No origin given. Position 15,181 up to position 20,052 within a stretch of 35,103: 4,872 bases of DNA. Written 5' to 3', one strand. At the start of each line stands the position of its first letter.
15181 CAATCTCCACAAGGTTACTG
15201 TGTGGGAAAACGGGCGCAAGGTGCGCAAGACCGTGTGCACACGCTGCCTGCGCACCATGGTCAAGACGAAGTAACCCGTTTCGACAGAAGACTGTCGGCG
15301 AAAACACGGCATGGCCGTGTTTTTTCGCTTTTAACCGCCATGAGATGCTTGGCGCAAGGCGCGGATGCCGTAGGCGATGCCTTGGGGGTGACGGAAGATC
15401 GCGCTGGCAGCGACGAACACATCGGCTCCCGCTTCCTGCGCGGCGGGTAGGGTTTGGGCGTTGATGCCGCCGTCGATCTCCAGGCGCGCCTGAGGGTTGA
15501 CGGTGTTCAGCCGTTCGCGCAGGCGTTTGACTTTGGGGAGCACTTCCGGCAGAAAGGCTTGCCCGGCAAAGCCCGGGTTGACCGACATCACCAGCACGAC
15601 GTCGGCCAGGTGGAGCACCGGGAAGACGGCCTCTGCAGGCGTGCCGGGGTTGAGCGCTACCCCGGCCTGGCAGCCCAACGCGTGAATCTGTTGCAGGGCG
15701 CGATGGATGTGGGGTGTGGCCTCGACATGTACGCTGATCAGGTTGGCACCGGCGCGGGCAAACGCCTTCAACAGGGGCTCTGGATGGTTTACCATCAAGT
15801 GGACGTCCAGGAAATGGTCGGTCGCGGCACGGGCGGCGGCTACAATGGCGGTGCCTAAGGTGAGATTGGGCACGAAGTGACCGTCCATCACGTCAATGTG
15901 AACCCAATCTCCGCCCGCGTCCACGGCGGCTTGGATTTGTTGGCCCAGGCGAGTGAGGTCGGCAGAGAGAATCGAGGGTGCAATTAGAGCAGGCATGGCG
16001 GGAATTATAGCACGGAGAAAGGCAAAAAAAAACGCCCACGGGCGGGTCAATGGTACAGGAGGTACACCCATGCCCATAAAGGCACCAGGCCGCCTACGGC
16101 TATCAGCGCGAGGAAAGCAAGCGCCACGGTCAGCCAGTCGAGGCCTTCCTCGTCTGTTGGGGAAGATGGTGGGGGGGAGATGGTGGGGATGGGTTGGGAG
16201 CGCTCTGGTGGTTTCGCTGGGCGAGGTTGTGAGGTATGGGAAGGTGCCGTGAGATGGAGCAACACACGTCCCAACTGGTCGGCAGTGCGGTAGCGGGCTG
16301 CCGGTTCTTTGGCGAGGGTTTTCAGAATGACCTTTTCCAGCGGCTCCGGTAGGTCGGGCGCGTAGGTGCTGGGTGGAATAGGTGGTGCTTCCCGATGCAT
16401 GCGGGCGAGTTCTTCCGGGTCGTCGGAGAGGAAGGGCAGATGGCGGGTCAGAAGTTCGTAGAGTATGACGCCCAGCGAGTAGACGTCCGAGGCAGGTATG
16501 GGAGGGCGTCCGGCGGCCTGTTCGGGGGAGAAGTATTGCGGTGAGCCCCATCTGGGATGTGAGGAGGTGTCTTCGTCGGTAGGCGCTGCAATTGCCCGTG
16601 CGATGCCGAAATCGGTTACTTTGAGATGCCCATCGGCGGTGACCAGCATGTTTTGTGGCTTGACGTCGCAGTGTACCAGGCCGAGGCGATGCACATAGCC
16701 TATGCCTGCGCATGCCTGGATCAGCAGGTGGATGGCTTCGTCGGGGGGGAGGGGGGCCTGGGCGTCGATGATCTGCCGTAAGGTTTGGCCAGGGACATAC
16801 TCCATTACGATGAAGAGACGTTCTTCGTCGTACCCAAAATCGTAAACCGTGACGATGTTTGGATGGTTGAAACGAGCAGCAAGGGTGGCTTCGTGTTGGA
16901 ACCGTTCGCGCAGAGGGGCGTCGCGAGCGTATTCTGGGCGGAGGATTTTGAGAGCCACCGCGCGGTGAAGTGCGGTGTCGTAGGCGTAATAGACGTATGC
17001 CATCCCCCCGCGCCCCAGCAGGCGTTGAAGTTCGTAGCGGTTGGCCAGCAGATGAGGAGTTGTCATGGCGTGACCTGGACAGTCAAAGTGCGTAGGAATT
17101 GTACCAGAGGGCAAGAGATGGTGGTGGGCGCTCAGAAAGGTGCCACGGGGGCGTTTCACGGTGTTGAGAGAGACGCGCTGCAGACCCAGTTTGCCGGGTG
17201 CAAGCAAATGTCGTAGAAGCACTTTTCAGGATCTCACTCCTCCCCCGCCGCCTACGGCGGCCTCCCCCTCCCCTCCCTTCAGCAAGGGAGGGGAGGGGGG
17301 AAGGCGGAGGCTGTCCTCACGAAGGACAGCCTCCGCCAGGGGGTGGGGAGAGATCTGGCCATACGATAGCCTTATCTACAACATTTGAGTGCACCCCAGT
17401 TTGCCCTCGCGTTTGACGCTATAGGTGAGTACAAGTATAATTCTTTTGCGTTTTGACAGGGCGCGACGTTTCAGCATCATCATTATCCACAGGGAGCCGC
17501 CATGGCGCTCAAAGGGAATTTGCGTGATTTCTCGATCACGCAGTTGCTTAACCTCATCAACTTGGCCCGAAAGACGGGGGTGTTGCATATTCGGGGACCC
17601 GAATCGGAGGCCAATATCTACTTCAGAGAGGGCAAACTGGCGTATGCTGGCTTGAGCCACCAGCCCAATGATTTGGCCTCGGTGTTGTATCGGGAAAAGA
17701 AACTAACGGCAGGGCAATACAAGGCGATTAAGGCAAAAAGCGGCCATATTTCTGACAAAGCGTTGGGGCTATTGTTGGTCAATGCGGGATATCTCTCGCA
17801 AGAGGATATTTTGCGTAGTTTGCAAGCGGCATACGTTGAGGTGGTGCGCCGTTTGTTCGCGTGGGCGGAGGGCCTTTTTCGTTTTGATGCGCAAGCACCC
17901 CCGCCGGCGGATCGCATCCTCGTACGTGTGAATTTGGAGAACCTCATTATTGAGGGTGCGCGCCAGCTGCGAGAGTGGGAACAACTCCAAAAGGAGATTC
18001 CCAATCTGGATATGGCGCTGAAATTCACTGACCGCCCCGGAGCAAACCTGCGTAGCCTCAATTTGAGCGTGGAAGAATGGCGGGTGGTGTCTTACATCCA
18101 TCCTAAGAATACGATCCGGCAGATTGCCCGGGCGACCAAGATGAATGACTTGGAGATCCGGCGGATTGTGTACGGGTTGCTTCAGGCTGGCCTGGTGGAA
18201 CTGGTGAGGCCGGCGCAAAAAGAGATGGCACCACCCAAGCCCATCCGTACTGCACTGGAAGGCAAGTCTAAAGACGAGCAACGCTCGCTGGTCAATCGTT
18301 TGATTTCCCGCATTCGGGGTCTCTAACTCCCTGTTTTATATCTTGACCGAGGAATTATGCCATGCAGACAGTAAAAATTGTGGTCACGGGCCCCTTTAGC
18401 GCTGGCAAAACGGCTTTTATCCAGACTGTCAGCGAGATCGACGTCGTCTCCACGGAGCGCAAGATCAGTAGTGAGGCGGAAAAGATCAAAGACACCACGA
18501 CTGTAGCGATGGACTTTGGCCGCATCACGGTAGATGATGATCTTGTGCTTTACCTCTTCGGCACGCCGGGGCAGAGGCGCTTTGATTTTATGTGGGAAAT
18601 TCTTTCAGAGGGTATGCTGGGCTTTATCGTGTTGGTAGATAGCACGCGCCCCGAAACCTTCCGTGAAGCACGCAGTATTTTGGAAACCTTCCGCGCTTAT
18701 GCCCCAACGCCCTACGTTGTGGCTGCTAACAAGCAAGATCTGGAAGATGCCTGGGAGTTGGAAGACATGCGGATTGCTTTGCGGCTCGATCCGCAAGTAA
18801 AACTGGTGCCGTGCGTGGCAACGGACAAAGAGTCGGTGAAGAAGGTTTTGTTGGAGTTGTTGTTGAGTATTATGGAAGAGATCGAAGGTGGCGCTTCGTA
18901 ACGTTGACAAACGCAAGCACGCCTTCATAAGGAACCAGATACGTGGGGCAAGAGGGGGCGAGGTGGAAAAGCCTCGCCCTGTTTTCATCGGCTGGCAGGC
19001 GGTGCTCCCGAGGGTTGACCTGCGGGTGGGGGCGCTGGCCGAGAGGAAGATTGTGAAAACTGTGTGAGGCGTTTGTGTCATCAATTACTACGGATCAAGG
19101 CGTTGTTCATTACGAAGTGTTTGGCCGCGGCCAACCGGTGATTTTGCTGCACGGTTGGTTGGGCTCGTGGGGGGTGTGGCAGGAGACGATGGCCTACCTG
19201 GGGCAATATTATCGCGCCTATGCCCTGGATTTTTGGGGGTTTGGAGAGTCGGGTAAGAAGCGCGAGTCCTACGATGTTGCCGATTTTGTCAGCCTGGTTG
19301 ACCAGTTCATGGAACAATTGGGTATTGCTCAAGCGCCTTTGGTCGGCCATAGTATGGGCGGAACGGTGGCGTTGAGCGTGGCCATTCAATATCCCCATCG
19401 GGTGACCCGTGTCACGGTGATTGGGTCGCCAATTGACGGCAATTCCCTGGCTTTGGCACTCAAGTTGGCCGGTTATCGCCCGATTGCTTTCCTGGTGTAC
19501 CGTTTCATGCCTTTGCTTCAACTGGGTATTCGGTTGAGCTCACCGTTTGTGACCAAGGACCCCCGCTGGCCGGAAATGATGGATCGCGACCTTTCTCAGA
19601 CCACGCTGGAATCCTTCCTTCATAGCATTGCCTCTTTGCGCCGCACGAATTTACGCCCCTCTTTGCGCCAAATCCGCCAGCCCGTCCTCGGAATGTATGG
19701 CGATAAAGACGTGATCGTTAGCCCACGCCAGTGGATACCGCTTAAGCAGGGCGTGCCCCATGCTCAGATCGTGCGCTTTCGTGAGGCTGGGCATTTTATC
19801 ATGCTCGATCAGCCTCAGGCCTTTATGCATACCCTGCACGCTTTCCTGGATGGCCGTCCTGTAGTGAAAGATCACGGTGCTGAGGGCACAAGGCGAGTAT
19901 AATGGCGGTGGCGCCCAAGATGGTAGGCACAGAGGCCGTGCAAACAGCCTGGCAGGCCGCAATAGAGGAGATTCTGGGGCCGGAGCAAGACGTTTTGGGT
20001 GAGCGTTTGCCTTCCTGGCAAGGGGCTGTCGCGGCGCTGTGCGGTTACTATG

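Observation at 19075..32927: A 13.9-kb, nine-gene, translationally coupled signalling/enzyme supra-operon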

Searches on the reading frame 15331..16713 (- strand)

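Call 6: search_protein_families(library=pfam, proteins=[window:15331-16713:-], max_evalue=0.01)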
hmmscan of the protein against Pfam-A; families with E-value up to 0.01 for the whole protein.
window:15331-16713:- (460 aa): 1 family
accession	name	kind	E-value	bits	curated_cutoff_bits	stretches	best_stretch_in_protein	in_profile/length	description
PF00834.25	Ribul_P_3_epim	-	5.1e-76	254.9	21.1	1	244-440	2-198/198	Ribulose-phosphate 3 epimerase family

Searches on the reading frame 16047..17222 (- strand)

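Call 6: search_protein_families(library=pfam, proteins=[window:16047-17222:-], max_evalue=0.01)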
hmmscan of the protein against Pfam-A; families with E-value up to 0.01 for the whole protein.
window:16047-17222:- (391 aa): 5 families
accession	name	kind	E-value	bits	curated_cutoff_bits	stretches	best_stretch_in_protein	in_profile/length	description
PF00069.31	Pkinase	-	1.5e-50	172.5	31.7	1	63-313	1-254/263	Protein kinase domain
PF07714.23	PK_Tyr_Ser-Thr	-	2.2e-35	122.7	23.1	1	64-312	2-250/258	Protein tyrosine and serine/threonine kinase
PF03109.22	ABC1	-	6.2e-09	35.8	22.9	1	100-213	112-219/244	ABC1 atypical kinase-like domain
PF01636.29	APH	-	1.6e-06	28.5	23.2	1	76-174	12-104/239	Phosphotransferase enzyme family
PF01163.29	RIO1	-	0.00019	21.6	22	1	135-206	80-149/187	RIO domain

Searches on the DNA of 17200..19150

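Call 72: search_rna_families(source=window, start=17200, end=19150, threshold=evalue, max_evalue=1)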
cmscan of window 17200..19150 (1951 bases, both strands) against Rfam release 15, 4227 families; matches with E-value up to 1: 17.
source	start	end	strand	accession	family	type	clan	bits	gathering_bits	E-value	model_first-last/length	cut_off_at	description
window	17253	17315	+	RF03960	mir-6644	Gene; miRNA;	-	28.5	82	0.0019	1-67/67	no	mir-6644 microRNA precursor family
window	17260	17305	+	RF03406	mir-3099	Gene; miRNA;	-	27.6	95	0.0082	1-84/84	no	mir-3099 microRNA precursor family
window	17258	17313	+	RF04096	mir-4433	Gene; miRNA;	-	26.1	77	0.023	1-83/83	no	mir-4433 microRNA precursor family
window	17245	17310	-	RF04096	mir-4433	Gene; miRNA;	-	24.9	77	0.05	1-83/83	no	mir-4433 microRNA precursor family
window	17262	17301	+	RF04132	mir-4436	Gene; miRNA;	-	23.8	74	0.05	1-85/85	no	mir-4436 microRNA precursor family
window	17260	17308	+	RF02795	Pab91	Gene; snRNA; snoRNA; HACA-box;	-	23.8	71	0.15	1-57/57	no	Pab91 RNA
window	17248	17313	-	RF04240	mir-4716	Gene; miRNA;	-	23.7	76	0.061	1-84/84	no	mir-4716 microRNA precursor family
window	17263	17300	-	RF04132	mir-4436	Gene; miRNA;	-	23.6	74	0.057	1-85/85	no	mir-4436 microRNA precursor family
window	17248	17313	+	RF04240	mir-4716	Gene; miRNA;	-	23.6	76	0.066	1-84/84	no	mir-4716 microRNA precursor family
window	17258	17306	-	RF03834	mir-3173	Gene; miRNA;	-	23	84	0.41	10-69/80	no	mir-3173 microRNA precursor family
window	17256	17317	-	RF03179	mir-1182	Gene; miRNA;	-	22.4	90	0.34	1-96/96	no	mir-1182 microRNA precursor family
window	17263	17374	-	RF02232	sX13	Gene; sRNA;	-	21.5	50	0.25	1-115/115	no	Xanthomonadaceae sRNA sX13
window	17260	17352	-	RF02953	DUF1874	Cis-reg;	-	21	42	0.52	1-93/93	no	DUF1874 RNA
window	17256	17317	+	RF00733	mir-296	Gene; miRNA;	-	20.8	66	0.36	13-70/79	no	mir-296 microRNA precursor family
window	17260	17305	-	RF03406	mir-3099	Gene; miRNA;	-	20.4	95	0.72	1-84/84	no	mir-3099 microRNA precursor family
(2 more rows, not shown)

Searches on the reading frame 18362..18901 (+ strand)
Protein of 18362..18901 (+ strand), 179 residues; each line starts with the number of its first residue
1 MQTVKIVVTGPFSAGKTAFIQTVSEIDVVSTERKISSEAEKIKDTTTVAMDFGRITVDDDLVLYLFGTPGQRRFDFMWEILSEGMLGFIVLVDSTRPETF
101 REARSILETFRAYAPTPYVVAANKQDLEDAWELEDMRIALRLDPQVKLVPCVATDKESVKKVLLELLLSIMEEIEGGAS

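Call 6: search_protein_families(library=pfam, proteins=[window:18362-18901:+], max_evalue=0.01)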
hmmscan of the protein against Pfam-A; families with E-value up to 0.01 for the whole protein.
window:18362-18901:+ (179 aa): 5 families
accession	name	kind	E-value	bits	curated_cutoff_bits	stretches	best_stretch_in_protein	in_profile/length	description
PF03029.23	ATP_bind_1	-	5.9e-21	75.8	27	1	41-143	63-181/240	Conserved hypothetical ATP binding protein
PF00071.28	Ras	-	1.2e-10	41.7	21.6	1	5-170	1-160/162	Ras family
PF00025.27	Arf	-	2.1e-09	37.5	22.3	1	2-163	13-167/174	ADP-ribosylation factor family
PF08477.19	Roc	-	9.7e-05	23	27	1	5-126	1-119/119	Ras of Complex, Roc, domain of DAPkinase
PF00735.24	Septin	-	0.005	16.6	26.2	0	4-56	5-56/280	Septin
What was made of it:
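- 18362..18901 (+): u2: MglA-family small GTPase of 179 aa. P-loop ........, G3 motif TPGQ with Thr in place of Asp, NKQD. Pfam ATP_bind_1 6e-21, Ras 1e-10 (call 6).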

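Call 7: search_protein_families(library=ncbifam, proteins=[window:18362-18901:+], max_evalue=0.01)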
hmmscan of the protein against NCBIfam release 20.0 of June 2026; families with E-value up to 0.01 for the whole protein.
window:18362-18901:+ (179 aa): 2 families
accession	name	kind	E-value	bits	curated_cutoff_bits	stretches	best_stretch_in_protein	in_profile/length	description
TIGR00231.1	small_GTP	domain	4.2e-11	42.9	42.5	1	1-135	1-132/164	GTP-binding protein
TIGR00491.2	aIF-2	equivalog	0.0045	15.5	554.75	1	93-141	104-147/591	translation initiation factor IF-2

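Call 53: search_solved_structures(query=window:18362-18901:+, max_evalue=0.001)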
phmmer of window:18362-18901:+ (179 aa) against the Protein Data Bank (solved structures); distinct sequences matched with E-value up to 0.001: 66 (the best 60 are shown).
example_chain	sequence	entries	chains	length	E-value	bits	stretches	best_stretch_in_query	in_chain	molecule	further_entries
8oul_A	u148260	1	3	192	6.7e-08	35.9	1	47-160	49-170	Arf GTPase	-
3t12_A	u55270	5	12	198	2.1e-07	34.3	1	4-177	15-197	Gliding protein mglA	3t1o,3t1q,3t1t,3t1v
8ouk_A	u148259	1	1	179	3e-07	33.8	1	47-161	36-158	Arf GTPase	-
6huf_A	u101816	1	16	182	6.7e-07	32.6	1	43-132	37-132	Ras-related protein Rab-27A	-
5ymx_A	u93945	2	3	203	8.9e-07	32.2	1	4-168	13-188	Mutual gliding-motility protein MglA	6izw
6hjh_A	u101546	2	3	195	1.2e-06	31.8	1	4-151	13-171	Mutual gliding-motility protein MglA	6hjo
6h17_A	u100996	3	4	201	1.2e-06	31.8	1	4-151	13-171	Mutual gliding-motility protein MglA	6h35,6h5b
4z8y_A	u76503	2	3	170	1.6e-06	31.4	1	45-175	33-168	Ras-related protein SEC4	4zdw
2ocy_C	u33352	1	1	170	1.7e-06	31.3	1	45-175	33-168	Ras-related protein SEC4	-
2eqb_A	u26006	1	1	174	1.8e-06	31.2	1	45-175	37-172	Ras-related protein SEC4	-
3cph_A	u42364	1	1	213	2.7e-06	30.7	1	45-176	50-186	Ras-related protein SEC4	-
1g16_A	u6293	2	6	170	3.3e-06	30.4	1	45-175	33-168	RAS-RELATED PROTEIN SEC4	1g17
9la9_B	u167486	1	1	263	1e-05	28.8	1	61-169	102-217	Ras-related protein Rab-27A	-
8xtu_A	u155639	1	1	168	1.3e-05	28.5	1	32-131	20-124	Rab5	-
8p3j_A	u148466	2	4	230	1.9e-05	27.9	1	61-172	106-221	Synaptotagmin-like protein 2,Ras-related protein Rab-27A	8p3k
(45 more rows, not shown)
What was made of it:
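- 18362..18901 (+): PDB MglA 3t12 at 2e-7 over the full length (call 53).
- On MglA family of small GTPases: MglA structures hit at E 2e-7 to 1e-6 (call 53).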

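Call 83: search_protein_families(library=padloc, proteins=[window:18362-18901:+], max_evalue=0.00001)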
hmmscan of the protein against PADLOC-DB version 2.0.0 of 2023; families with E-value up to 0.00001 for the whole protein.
window:18362-18901:+ (179 aa): 0 families

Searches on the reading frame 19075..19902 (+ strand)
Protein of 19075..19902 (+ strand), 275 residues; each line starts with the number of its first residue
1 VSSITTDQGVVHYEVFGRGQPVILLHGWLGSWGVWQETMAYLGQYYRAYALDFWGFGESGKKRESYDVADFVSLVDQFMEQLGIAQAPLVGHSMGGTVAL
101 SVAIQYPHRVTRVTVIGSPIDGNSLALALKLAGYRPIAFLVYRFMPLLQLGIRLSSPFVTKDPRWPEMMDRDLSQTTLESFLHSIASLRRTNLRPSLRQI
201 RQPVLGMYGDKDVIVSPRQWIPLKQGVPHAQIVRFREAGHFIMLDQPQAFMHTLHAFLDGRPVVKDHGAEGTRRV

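Call 3: search_protein_families(library=pfam, proteins=[window:19075-19902:+], max_evalue=0.01)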
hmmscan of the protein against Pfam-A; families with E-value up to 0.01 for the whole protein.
window:19075-19902:+ (275 aa): 7 families
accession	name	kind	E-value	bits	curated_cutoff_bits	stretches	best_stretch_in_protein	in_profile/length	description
PF00561.26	Abhydrolase_1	-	1.2e-33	117.2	25.8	1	21-246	2-244/245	alpha/beta hydrolase fold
PF12697.13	Abhydrolase_6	-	3.8e-22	80.5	26.3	1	22-250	1-214/217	Alpha/beta hydrolase family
PF12146.15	Hydrolase_4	-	2.5e-20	73.2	27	1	22-246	7-238/239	Serine aminopeptidase, S33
PF00975.26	Thioesterase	-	3.1e-06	28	26.4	1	47-111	24-92/226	Thioesterase domain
PF00756.26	Esterase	-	7.2e-06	26.4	22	1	74-117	102-147/251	Putative esterase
PF07819.20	PGAP1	-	1.2e-05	25.6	24.3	1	88-126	94-135/233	PGAP1-like alpha/beta domain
PF03096.20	Ndr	-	0.00072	18.8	23.3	1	167-261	187-279/283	Ndr family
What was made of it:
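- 19075..19902 (+): g1: alpha/beta hydrolase with an intact Ser-Asp-His triad (GHSMGG). Pfam Abhydrolase_1 1e-33 (call 3).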

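Call 7: search_protein_families(library=ncbifam, proteins=[window:19075-19902:+], max_evalue=0.01)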
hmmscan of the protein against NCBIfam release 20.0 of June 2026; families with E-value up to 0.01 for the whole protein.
window:19075-19902:+ (275 aa): 42 families (the best 25 are shown)
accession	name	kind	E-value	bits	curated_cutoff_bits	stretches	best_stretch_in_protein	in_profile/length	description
NF011457.0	PRK14875.1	equivalog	5.4e-31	107.9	307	2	5-118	116-231/372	acetoin dehydrogenase dihydrolipoyllysine-residue acetyltransferase subunit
NF051488.1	bifunc_PcaDC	exception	1.2e-30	106.9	390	2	11-118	2-111/375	bifunctional 3-oxoadipate enol-lactonase/4-carboxymuconolactone decarboxylase PcaDC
TIGR02427.1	protocat_pcaD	equivalog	5.6e-29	101.3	255.85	2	11-116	2-110/251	3-oxoadipate enol-lactonase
NF050089.1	i_nPHAscl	equivalog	1.9e-28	99.3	300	2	13-118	11-117/288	intracellular short-chain-length polyhydroxyalkanoate depolymerase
TIGR03695.1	menH_SHCHC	equivalog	3.9e-24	85.5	208.55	2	20-118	3-104/252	2-succinyl-6-hydroxy-2,4-cyclohexadiene-1-carboxylate synthase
TIGR01738.1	bioH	equivalog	3.2e-23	82.7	206.95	2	19-117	3-97/245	pimeloyl-ACP methyl ester esterase BioH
NF002938.0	PRK03592.1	equivalog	2e-22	79.9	241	1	7-118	18-129/298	haloalkane dehalogenase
TIGR03611.1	RutD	equivalog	4.9e-22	78.5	238.5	2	12-117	2-112/258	pyrimidine utilization protein D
NF045632.1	hydroxlase_HsaD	equivalog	4.3e-20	71.8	400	1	11-118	24-137/290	4,5:9,10-diseco-3-hydroxy-5,9,17-trioxoandrosta-1(10),2-diene-4-oate hydrolase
NF051487.1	bifunc_PcaCD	exception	4.5e-19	68.8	430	1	19-259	172-412/413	bifunctional 4-carboxymuconolactone decarboxylase/3-oxoadipate enol-lactonase PcaCD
NF002873.0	PRK03204.1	equivalog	2.1e-15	56.8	466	1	6-118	21-133/286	haloalkane dehalogenase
TIGR03343.1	biphenyl_bphD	equivalog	4.1e-15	55.7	462.15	1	11-257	22-279/282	2-hydroxy-6-oxo-6-phenylhexa-2,4-dienoate hydrolase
NF002043.0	PRK00870.1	subfamily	1.8e-14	53.9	265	1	18-116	45-146/302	haloalkane dehalogenase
NF008340.0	PRK11126.1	equivalog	2.1e-14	53.4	261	1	22-117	17-111/255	2-succinyl-6-hydroxy-2,4-cyclohexadiene-1-carboxylate synthase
NF007674.0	PRK10349.1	equivalog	7.2e-14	52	449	2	15-120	8-110/256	pimeloyl-ACP methyl ester esterase BioH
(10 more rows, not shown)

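Call 83: search_protein_families(library=padloc, proteins=[window:19075-19902:+], max_evalue=0.00001)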
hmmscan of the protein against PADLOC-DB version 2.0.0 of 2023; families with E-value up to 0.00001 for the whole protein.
window:19075-19902:+ (275 aa): 0 families
